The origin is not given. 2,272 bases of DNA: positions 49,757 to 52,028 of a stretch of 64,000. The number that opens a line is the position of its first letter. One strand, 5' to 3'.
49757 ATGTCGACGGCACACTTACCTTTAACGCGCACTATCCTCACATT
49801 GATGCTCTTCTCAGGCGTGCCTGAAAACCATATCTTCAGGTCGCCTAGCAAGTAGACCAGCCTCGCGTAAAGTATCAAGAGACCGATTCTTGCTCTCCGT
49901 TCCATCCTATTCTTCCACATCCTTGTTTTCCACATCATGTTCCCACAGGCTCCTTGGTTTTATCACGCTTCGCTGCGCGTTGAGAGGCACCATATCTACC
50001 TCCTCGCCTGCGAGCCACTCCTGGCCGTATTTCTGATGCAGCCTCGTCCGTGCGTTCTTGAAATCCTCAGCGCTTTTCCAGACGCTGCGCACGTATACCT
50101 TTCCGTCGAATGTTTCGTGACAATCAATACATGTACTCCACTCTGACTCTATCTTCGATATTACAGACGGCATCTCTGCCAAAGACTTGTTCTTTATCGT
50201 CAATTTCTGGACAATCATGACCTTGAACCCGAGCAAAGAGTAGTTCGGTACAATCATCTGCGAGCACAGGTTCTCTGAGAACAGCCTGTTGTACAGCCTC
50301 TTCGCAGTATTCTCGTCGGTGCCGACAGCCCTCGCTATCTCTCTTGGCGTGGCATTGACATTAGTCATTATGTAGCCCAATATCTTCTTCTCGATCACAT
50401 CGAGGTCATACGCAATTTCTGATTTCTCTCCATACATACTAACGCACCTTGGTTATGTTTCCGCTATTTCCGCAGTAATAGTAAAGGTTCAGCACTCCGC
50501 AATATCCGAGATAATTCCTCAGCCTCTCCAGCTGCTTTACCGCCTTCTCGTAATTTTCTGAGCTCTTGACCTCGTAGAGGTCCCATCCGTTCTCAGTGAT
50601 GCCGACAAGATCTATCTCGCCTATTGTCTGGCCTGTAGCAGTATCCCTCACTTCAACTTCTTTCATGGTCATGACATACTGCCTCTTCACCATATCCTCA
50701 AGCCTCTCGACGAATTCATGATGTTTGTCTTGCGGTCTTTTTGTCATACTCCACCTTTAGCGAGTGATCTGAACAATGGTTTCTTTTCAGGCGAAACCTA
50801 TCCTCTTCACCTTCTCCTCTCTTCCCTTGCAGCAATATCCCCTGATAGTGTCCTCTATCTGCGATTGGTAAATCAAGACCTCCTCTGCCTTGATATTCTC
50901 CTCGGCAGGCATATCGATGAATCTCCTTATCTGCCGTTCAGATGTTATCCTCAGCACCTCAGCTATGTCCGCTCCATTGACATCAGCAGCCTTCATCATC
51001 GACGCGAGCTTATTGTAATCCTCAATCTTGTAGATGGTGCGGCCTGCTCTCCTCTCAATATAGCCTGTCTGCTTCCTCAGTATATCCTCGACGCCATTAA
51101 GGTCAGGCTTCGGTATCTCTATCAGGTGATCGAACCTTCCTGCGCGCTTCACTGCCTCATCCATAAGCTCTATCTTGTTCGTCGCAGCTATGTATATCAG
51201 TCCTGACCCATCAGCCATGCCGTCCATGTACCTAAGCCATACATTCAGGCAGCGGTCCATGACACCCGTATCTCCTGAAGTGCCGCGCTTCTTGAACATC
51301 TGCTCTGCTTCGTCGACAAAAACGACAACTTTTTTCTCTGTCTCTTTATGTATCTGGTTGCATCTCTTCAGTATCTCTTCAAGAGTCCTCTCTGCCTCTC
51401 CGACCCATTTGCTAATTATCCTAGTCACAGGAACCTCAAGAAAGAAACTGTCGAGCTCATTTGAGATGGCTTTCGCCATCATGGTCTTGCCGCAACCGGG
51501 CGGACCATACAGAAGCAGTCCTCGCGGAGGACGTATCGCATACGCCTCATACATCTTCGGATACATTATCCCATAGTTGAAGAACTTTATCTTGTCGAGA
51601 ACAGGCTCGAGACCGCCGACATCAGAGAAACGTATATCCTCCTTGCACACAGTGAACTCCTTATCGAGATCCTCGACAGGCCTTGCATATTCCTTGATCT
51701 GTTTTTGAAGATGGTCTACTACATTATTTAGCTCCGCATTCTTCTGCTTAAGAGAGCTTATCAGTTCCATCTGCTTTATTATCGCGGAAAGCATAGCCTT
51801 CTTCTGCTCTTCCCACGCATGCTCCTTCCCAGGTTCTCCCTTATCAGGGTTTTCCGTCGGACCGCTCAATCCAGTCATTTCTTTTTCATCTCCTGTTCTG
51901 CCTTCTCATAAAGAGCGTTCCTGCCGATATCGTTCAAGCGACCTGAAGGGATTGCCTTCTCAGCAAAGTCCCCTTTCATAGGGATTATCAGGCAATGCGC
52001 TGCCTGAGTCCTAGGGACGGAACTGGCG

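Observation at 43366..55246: Candidate undescribed system: co-directional cluster of a GGDEF-like cyclase, tandem phosphoesterase-AAA+ pair, mini-nuclease, two methyltransferase-fold giants, paired regulators and a protease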

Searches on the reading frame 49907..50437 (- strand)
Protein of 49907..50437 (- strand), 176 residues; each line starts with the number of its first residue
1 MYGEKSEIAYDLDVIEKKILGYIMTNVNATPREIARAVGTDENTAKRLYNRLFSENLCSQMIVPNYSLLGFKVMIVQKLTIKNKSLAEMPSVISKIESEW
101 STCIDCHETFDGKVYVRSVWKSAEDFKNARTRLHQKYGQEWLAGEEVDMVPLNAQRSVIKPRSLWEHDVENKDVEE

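Call 4: search_protein_families(library=pfam, max_evalue=0.1, proteins=[window:49907-50437:-])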
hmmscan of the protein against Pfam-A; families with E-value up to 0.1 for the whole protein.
window:49907-50437:- (176 aa): 4 families
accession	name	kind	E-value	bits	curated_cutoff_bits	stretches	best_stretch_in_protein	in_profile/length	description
PF13412.12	HTH_24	-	2.5e-05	24.2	21.9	1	12-52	1-41/48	Winged helix-turn-helix DNA-binding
PF13404.12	HTH_AsnC-type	-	0.00014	22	27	1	12-51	1-40/42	AsnC-type helix-turn-helix domain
PF08790.17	zf-LYAR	-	0.007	16.6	20.7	1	102-115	2-15/28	LYAR-type C2HC zinc finger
PF01978.25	TrmB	-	0.037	14.3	25.6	1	9-55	3-49/68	Sugar-specific transcriptional regulator TrmB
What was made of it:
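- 49907..50437 (-): Module A: Lrp-like wHTH regulator (paralogue 1). HTH_24 and HTH_AsnC-type (call 4).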

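Call 9: search_protein_families(library=padloc, max_evalue=0.01, proteins=[window:49907-50437:-])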
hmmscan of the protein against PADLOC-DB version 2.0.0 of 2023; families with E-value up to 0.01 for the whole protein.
window:49907-50437:- (176 aa): 0 families

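Call 10: search_protein_families(library=ncbifam, max_evalue=0.01, proteins=[window:49907-50437:-])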
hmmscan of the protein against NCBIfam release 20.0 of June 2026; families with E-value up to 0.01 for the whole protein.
window:49907-50437:- (176 aa): 0 families

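Call 11: search_protein_families(library=phrogs, max_evalue=0.01, proteins=[window:49907-50437:-])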
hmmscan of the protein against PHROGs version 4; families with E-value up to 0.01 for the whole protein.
window:49907-50437:- (176 aa): 1 family
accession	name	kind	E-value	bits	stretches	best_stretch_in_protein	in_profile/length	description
phrog_7847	-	unknown function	0.0034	17.9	1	16-81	5-70/222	-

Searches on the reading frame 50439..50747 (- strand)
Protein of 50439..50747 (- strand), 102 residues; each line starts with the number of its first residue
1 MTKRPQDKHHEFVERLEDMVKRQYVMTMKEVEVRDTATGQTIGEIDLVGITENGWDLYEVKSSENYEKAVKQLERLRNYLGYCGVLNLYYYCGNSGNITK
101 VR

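Call 4: search_protein_families(library=pfam, max_evalue=0.1, proteins=[window:50439-50747:-])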
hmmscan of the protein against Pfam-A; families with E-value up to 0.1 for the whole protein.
window:50439-50747:- (102 aa): 2 families
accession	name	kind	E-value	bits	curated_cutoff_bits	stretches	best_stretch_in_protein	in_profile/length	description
PF01930.23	Cas_Cas4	-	0.044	14.3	22.7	1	22-72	40-84/160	Domain of unknown function DUF83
PF01939.22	NucS_C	-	0.048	14.1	24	1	40-80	29-70/124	Endonuclease NucS C-terminal domain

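Call 9: search_protein_families(library=padloc, max_evalue=0.01, proteins=[window:50439-50747:-])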
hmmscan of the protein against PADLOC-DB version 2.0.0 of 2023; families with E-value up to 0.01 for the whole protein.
window:50439-50747:- (102 aa): 3 families
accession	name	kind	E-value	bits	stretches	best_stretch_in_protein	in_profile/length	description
PDLC01887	CARF4--CARF_PDDEXK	-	0.00013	19.6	1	9-81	156-229/285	-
PDLC02372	Nhi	-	0.0067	13.1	1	40-91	65-117/470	-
PDLC02350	AbiO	-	0.01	12.7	0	40-90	64-113/468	AbiO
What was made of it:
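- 50439..50747 (-): Module A: 102-aa PD-(D/E)xK-like mini-nuclease. Weak Cas4/NucS and CARF_PDDEXK hits (calls 4, 9).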

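Call 10: search_protein_families(library=ncbifam, max_evalue=0.01, proteins=[window:50439-50747:-])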
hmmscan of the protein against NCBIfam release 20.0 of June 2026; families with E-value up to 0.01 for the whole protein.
window:50439-50747:- (102 aa): 0 families

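Call 11: search_protein_families(library=phrogs, max_evalue=0.01, proteins=[window:50439-50747:-])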
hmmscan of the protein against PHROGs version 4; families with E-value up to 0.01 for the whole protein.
window:50439-50747:- (102 aa): 0 families

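Call 73: search_solved_structures(query=A7, max_evalue=5, show_alignments=2)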
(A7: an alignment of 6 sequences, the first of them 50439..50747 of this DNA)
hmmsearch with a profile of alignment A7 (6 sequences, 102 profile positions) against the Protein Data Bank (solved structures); distinct sequences matched with E-value up to 5: 9.
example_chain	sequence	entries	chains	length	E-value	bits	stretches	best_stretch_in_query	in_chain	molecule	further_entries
9ygm_La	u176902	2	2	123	0.47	13.8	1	7-77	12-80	60S ribosomal protein uL29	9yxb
4xgc_C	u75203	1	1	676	0.53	13.6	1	5-91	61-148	Origin recognition complex subunit 3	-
7jgr_C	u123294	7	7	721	0.58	13.5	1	5-91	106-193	AT22044p1 | Origin recognition complex subunit 3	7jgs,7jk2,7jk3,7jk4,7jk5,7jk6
6vt8_A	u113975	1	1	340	1.5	12.1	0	2-72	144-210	RNA Ligase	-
5cot_A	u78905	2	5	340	1.5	12.1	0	2-72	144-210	Naegleria gruberi RNA ligase | RNA ligase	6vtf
6vt3_A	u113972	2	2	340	1.5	12.1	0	2-72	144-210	RNA Ligase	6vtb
6vt5_A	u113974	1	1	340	1.6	12.1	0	2-72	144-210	RNA Ligase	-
6vt4_A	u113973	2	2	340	1.7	12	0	3-72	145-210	RNA Ligase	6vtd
6vt1_A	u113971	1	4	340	1.7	12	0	2-72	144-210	RNA Ligase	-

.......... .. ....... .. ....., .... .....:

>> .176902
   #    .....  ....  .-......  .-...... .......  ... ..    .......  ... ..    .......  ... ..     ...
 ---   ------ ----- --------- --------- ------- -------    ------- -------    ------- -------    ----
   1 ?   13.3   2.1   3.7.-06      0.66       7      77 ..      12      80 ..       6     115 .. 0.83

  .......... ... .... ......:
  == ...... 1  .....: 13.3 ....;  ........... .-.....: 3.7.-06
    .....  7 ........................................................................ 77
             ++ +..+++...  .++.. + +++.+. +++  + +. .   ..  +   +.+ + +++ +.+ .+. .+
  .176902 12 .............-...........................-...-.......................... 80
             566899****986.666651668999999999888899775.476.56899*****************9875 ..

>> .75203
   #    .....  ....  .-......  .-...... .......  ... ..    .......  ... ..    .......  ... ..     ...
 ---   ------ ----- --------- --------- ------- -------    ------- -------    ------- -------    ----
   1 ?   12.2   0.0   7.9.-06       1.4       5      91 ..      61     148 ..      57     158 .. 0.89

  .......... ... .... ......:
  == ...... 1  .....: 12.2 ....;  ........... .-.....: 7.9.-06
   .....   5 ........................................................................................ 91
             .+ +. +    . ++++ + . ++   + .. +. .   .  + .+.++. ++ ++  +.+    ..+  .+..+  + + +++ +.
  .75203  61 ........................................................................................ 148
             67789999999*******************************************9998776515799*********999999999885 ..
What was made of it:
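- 50439..50747 (-): No PDB sequence match (call 73).
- On PD-(D/E)xK nuclease fold: No PDB hit (call 73).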

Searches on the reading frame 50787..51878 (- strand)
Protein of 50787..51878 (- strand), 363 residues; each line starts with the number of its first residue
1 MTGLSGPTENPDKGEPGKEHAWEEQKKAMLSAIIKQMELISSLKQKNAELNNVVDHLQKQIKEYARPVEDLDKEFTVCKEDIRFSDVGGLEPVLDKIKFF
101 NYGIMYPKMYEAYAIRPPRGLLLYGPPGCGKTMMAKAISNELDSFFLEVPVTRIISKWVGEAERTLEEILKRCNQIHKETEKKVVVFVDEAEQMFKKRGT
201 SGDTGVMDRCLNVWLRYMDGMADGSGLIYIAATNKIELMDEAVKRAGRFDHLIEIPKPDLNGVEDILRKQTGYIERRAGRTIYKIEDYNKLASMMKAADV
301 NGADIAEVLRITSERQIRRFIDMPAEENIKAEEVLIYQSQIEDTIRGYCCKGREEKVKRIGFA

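Call 4: search_protein_families(library=pfam, max_evalue=0.1, proteins=[window:50787-51878:-])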
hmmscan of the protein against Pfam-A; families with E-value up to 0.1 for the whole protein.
window:50787-51878:- (363 aa): 43 families (the best 25 are shown)
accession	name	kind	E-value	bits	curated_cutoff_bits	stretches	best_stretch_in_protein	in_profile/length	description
PF00004.35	AAA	-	3.2e-32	112.2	21.2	1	121-256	1-130/131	ATPase family associated with various cellular activities (AAA)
PF13401.12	AAA_22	-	1.9e-06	28.6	27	1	120-199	7-97/130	AAA domain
PF13238.12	AAA_18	-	9.5e-06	26.5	29.4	1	122-241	2-107/128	AAA domain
PF05496.18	RuvB_N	-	4.2e-05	23.8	27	1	121-171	36-80/159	Holliday junction DNA helicase RuvB P-loop domain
PF01637.24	ATPase_2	-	5.6e-05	23.5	33.2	1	121-144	23-46/225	ATPase domain predominantly from Archaea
PF13521.12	AAA_28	-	0.00016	22.4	27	1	123-219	4-91/164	AAA domain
PF13173.12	AAA_14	-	0.00019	21.9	27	1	121-248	5-114/129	AAA domain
PF13191.12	AAA_16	-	0.00027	21.9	32.6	1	116-143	22-49/167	AAA ATPase domain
PF24883.2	NPHP3_N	-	0.00029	21.5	24.8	1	120-144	24-48/164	Nephrocystin 3, N-terminal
PF07728.20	AAA_5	-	0.0003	21.3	22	1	121-153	2-35/139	AAA domain (dynein-related subfamily)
PF06103.16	DUF948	-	0.00039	21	37.2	0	39-83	20-64/89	Bacterial protein of unknown function (DUF948)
PF06068.19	TIP49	-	0.00054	19.7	23.8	1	119-184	51-117/347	TIP49 P-loop domain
PF12775.13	AAA_7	-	0.0006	19.8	25.8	1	119-190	34-108/181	P-loop containing dynein motor region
PF00006.31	ATP-synt_ab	-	0.00089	19.4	29.5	1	122-205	18-93/213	ATP synthase alpha/beta family, nucleotide-binding domain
PF01078.27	Mg_chelatase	-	0.001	19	20.3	1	121-140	25-44/207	Magnesium chelatase, subunit ChlI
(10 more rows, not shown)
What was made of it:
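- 50787..51878 (-): Module A: single-domain classic AAA+ ATPase (Cdc48/VAT D2-like) with an N-terminal coiled coil. ATGA-coupled to the MPE gene. PF00004, E=3e-32 (call 4).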

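Call 9: search_protein_families(library=padloc, max_evalue=0.01, proteins=[window:50787-51878:-])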
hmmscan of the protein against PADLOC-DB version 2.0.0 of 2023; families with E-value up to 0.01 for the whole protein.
window:50787-51878:- (363 aa): 11 families
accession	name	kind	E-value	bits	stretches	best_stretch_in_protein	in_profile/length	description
PDLC02196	IetA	-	3.3e-31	107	1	108-318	112-303/374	-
PDLC04232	IetA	-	4.8e-28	96.5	1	93-295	91-283/330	-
PDLC02195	IetA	-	4e-26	90.2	1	108-315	127-315/395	-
PDLC04231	IetA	-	8.5e-16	56.5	1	113-262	112-251/262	-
PDLC00915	TRIP13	-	1.9e-14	51.8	1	121-298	66-250/302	TRIP13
PDLC00914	TRIP13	-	7.7e-10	36.7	1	121-275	74-235/302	TRIP13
PDLC04140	mad8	-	3.5e-06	24.7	1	116-316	25-131/314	mads_8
PDLC03838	DolB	-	0.0004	17.8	1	117-143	165-191/375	-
PDLC00268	PtuA1|PtuA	-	0.0014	16.1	0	119-180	26-89/411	AAA ATPase domain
PDLC03977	PD-Lambda-1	-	0.0025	14.8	1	22-95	70-143/496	-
PDLC03976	PD-Lambda-1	-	0.0032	14.4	0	31-182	81-239/491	-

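Call 10: search_protein_families(library=ncbifam, max_evalue=0.01, proteins=[window:50787-51878:-])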
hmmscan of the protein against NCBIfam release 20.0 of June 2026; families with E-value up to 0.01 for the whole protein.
window:50787-51878:- (363 aa): 32 families (the best 25 are shown)
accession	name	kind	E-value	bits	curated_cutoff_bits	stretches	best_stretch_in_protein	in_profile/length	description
TIGR01243.1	CDC48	subfamily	4.2e-52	177.4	802.65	1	71-335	439-691/733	CDC48 family AAA ATPase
NF003069.1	PRK03992.1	subfamily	2.8e-46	158.4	500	1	78-319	124-355/379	proteasome-activating nucleotidase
TIGR01242.2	TIGR01242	subfamily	3.1e-43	148.1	500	1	79-309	108-328/362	proteasome-activating nucleotidase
TIGR03689.1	pup_AAA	equivalog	3.8e-43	148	504.75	1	81-269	178-376/512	proteasome ATPase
NF041006.2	cell_div_CdvC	equivalog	4.6e-41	141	650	1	37-323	58-329/370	cell division protein CdvC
NF047748.1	PrtsmActNtasePan1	equivalog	9.8e-41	140.1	750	1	79-308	142-361/405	proteasome-activating nucleotidase Pan1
NF047747.1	PrtsmActNtasePan2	equivalog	3e-40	138.7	700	1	79-306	145-362/397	proteasome-activating nucleotidase Pan2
TIGR01241.2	FtsH_fam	equivalog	2e-34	119.4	600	1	74-309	151-375/598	ATP-dependent zinc metalloprotease FtsH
NF042959.1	IteA_antiphage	equivalog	8e-26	91.1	510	1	112-350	119-333/367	anti-phage ATPase IteA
NF008004.0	PRK10733.1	equivalog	1.9e-23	82.3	1008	1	83-270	150-334/644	ATP-dependent zinc metalloprotease FtsH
NF003229.0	PRK04195.1-5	equivalog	7.1e-08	31.6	280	1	118-212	44-129/413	replication factor C large subunit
NF005992.0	PRK08116.1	subfamily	4.3e-06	26.1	189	1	100-152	97-148/269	hypothetical protein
NF009881.0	PRK13341.1-2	equivalog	7.7e-06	24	651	1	121-196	55-123/736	AAA family ATPase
TIGR00382.1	clpX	equivalog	9.7e-06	24.8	370.75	1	121-198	120-198/414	ATP-dependent protease ATP-binding subunit ClpX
NF003745.1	PRK05342.1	equivalog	1.1e-05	24.5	359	1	121-199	112-191/418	ATP-dependent Clp protease ATP-binding subunit ClpX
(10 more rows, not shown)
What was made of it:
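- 50787..51878 (-): NCBIfam CDC48/PAN/CdvC subfamily-level hits (call 10).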

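Call 11: search_protein_families(library=phrogs, max_evalue=0.01, proteins=[window:50787-51878:-])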
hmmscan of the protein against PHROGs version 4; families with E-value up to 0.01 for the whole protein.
window:50787-51878:- (363 aa): 25 families
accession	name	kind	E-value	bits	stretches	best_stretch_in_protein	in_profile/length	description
phrog_3757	-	unknown function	9.8e-39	134.8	1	111-312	119-303/367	-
phrog_10401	-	other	4.2e-32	112.7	1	105-310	447-633/667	ATPase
phrog_30773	-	unknown function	5.9e-29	101.9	1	81-269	159-345/666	-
phrog_8638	-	unknown function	9.2e-29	101.4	1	78-309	264-486/568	-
phrog_9172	-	unknown function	1.6e-27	97.6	1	118-315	107-299/509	-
phrog_7485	-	unknown function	1.6e-13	51.4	1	108-268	217-372/430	-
phrog_10440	-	unknown function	9.8e-11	41.8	1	119-336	233-423/483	-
phrog_2376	-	other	2e-09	38.3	1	119-295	75-225/363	ATPase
phrog_168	-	DNA, RNA and nucleotide metabolism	1.1e-08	36.2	1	120-196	44-114/314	clamp loader of DNA polymerase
phrog_4339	-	unknown function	1.2e-07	32.3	1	30-232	259-409/552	-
phrog_50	-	DNA, RNA and nucleotide metabolism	2.7e-06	27.7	1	25-143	315-394/570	DnaC-like helicase loader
phrog_5846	-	DNA, RNA and nucleotide metabolism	8.3e-06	26.3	1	118-196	38-108/380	clamp loader of DNA polymerase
phrog_11838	-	DNA, RNA and nucleotide metabolism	1.1e-05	25.7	1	119-207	41-123/420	clamp loader of DNA polymerase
phrog_4871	-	other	8.7e-05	22.1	0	117-143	495-521/764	ATP-dependent protease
phrog_3277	-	DNA, RNA and nucleotide metabolism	0.00021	22.2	1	118-190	10-86/168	DnaC-like helicase loader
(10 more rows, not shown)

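Call 71: search_solved_structures(query=window:50787-51878:-, max_evalue=1e-20)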
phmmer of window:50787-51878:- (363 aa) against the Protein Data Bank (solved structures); distinct sequences matched with E-value up to 1e-20: 239 (the best 60 are shown).
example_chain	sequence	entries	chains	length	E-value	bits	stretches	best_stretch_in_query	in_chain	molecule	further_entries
5vc7_A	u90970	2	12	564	5.5e-82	279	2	73-271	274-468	VCP-like ATPase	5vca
5g4f_A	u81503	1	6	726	8e-82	278.5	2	74-271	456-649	VCP-LIKE ATPASE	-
5g4g_A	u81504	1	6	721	8e-82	278.5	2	74-271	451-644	VCP-LIKE ATPASE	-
9ox9_A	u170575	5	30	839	6.7e-73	249.2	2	73-324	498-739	vesicle-fusing ATPase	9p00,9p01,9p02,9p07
6oaa_B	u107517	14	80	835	2.2e-72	247.4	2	75-324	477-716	Cell division control protein 48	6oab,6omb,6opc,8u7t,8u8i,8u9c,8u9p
8dar_A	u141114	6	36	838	2.2e-72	247.4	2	75-324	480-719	Cell division control protein 48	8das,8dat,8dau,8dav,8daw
6oa9_A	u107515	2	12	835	5.4e-72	246.2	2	75-324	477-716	Cell division control protein 48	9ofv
6chs_H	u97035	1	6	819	2.2e-71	244.2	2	79-309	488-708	Putative cell division control protein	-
5c18_A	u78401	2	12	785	1.2e-70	241.8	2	27-330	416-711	Transitional endoplasmic reticulum ATPase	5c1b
7mdm_B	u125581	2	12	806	1.4e-70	241.5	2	27-322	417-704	Transitional endoplasmic reticulum ATPase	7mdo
7rl9_A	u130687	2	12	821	1.8e-70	241.2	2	27-323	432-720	Transitional endoplasmic reticulum ATPase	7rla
1r7r_A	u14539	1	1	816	1.9e-70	241.1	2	27-322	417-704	Transitional endoplasmic reticulum ATPase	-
7rlj_A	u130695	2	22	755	2e-70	241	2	27-322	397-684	Transitional endoplasmic reticulum ATPase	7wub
7rlf_A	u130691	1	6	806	2.1e-70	241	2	27-323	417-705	Transitional endoplasmic reticulum ATPase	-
8yka_A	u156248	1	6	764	2.1e-70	240.9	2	27-322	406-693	Transitional endoplasmic reticulum ATPase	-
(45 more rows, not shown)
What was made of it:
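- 50787..51878 (-): PDB VAT/Cdc48 D2, E~1e-82 (call 71).
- On Classic-clade AAA+ ATPase: VAT/Cdc48 D2, E~1e-82 (call 71).
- Closest known: AAA+ ATPase plus protease defence pairs. Same: The AAA+ matches IetA models (E=3e-31) and Cdc48/VAT D2 (calls 9, 10, 71).
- Checked: The closest solved structures are VAT/Cdc48 D2 (calls 4, 71).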
